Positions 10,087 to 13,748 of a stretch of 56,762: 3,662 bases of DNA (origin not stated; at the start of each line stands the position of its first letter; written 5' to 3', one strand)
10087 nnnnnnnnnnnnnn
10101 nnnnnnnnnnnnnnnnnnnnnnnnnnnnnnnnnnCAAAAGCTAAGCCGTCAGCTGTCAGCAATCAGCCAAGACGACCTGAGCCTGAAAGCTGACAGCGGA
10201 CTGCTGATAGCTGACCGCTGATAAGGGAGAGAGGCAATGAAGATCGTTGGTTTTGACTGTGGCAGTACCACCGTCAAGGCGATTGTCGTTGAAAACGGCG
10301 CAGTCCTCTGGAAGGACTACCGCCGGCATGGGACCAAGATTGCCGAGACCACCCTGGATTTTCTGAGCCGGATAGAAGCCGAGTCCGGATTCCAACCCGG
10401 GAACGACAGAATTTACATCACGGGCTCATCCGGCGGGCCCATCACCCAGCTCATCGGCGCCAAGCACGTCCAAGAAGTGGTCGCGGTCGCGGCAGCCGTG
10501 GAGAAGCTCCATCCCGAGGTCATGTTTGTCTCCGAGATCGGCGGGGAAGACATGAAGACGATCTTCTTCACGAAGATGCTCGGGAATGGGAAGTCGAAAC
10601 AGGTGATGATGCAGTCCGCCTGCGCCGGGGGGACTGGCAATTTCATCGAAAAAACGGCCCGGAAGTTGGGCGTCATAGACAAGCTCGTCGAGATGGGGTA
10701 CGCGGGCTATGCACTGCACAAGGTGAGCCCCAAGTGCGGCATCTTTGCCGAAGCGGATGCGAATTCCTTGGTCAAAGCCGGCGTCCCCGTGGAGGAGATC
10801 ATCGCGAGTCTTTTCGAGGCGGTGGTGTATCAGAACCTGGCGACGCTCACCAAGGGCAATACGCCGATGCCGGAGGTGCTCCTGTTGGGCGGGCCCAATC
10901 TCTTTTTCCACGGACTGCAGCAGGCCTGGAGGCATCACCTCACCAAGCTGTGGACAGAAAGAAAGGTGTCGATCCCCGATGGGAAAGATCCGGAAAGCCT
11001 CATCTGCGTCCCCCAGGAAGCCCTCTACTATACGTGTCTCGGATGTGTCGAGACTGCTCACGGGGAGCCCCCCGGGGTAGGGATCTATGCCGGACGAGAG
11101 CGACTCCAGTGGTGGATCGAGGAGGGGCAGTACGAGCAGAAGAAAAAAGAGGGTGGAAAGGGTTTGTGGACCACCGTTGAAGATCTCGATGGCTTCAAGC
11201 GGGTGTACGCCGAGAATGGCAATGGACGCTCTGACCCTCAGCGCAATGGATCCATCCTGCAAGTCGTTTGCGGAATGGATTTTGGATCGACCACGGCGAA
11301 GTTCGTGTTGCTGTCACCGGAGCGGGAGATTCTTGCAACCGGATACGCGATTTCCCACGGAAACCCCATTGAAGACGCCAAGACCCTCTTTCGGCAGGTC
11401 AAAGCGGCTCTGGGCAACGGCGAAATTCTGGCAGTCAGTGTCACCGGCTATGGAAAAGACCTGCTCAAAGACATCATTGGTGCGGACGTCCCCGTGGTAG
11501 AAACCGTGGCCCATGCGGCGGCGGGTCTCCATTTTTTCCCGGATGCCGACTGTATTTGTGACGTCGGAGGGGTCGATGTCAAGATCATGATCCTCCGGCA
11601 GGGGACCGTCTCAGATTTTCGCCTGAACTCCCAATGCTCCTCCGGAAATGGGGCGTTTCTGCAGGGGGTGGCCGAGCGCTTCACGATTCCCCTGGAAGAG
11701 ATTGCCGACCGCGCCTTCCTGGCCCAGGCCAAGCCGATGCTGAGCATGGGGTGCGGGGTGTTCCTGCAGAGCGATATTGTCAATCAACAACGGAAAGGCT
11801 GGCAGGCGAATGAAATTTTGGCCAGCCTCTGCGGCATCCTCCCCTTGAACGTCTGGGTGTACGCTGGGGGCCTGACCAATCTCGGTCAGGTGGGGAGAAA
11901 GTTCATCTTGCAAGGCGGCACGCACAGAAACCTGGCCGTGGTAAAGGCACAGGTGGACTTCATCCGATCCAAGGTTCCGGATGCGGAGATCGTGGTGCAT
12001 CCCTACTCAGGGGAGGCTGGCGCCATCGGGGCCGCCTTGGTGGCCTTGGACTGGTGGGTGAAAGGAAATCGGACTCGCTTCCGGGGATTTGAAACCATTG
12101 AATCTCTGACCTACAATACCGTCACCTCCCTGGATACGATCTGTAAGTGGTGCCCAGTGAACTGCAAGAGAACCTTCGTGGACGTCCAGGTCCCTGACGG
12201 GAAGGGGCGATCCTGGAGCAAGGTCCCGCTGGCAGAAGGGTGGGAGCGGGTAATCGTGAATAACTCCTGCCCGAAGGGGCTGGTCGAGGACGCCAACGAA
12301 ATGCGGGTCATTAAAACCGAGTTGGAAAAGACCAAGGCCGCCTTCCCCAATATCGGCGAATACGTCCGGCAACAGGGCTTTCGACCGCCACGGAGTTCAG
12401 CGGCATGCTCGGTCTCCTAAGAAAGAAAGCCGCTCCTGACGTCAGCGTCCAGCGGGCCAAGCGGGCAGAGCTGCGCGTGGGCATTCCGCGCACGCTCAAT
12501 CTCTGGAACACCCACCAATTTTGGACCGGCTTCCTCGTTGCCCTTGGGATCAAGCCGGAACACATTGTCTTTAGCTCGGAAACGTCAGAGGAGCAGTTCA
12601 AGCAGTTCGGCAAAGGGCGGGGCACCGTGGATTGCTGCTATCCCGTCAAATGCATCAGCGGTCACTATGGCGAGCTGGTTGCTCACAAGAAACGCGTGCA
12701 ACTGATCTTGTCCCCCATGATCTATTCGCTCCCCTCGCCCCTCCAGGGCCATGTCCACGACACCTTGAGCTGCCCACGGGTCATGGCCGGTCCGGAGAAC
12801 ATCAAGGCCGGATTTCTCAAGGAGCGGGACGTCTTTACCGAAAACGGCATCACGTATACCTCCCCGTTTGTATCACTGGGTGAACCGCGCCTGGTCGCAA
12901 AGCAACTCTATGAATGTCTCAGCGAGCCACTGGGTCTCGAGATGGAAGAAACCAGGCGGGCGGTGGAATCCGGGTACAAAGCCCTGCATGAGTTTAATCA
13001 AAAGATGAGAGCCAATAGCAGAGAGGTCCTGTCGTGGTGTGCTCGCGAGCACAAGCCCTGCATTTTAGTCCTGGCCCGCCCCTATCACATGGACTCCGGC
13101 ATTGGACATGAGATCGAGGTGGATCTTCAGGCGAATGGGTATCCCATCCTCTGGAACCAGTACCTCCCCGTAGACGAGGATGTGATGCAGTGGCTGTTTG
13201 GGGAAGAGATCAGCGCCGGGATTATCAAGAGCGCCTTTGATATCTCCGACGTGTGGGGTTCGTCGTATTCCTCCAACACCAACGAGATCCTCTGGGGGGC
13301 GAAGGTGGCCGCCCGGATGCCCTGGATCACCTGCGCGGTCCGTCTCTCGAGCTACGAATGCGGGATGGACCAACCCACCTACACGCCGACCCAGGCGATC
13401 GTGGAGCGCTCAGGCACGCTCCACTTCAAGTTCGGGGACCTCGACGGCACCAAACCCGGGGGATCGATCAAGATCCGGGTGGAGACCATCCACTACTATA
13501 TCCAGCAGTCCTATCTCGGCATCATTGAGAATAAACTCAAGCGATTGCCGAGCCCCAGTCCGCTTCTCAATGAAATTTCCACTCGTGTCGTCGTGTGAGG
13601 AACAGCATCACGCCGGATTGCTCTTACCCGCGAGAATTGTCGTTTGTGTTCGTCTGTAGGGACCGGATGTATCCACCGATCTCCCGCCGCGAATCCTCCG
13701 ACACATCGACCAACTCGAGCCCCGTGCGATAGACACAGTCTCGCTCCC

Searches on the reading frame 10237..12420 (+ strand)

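Call 49: search_protein_families(library=pfam, proteins=[window:10237-12420:+], max_evalue=0.00001)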
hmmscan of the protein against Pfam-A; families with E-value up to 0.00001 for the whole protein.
window:10237-12420:+ (727 aa): 1 family
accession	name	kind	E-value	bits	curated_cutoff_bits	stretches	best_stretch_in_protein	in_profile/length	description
PF01869.26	BcrAD_BadFG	-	5.2e-65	220.1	31.5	2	346-603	2-271/271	BadF/BadG/BcrA/BcrD ATPase family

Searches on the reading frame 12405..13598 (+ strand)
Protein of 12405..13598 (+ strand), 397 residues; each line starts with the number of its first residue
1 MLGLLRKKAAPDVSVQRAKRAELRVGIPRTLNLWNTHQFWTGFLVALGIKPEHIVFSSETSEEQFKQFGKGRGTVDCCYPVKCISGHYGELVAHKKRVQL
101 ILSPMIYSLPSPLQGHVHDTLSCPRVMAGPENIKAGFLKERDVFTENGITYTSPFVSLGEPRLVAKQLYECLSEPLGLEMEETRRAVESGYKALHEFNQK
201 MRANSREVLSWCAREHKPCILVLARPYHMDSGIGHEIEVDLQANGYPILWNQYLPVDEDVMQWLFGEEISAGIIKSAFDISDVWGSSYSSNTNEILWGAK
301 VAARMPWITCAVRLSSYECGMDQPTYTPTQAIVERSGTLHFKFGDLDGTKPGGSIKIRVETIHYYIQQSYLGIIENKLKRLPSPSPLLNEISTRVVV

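Call 49: search_protein_families(library=pfam, proteins=[window:12405-13598:+], max_evalue=0.00001)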
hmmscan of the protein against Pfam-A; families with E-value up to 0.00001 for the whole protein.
window:12405-13598:+ (397 aa): 1 family
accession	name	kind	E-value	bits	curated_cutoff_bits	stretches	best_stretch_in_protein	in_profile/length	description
PF09989.15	DUF2229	-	4.9e-43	147.7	29.4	1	24-252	1-216/218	CoA enzyme activase uncharacterised domain (DUF2229)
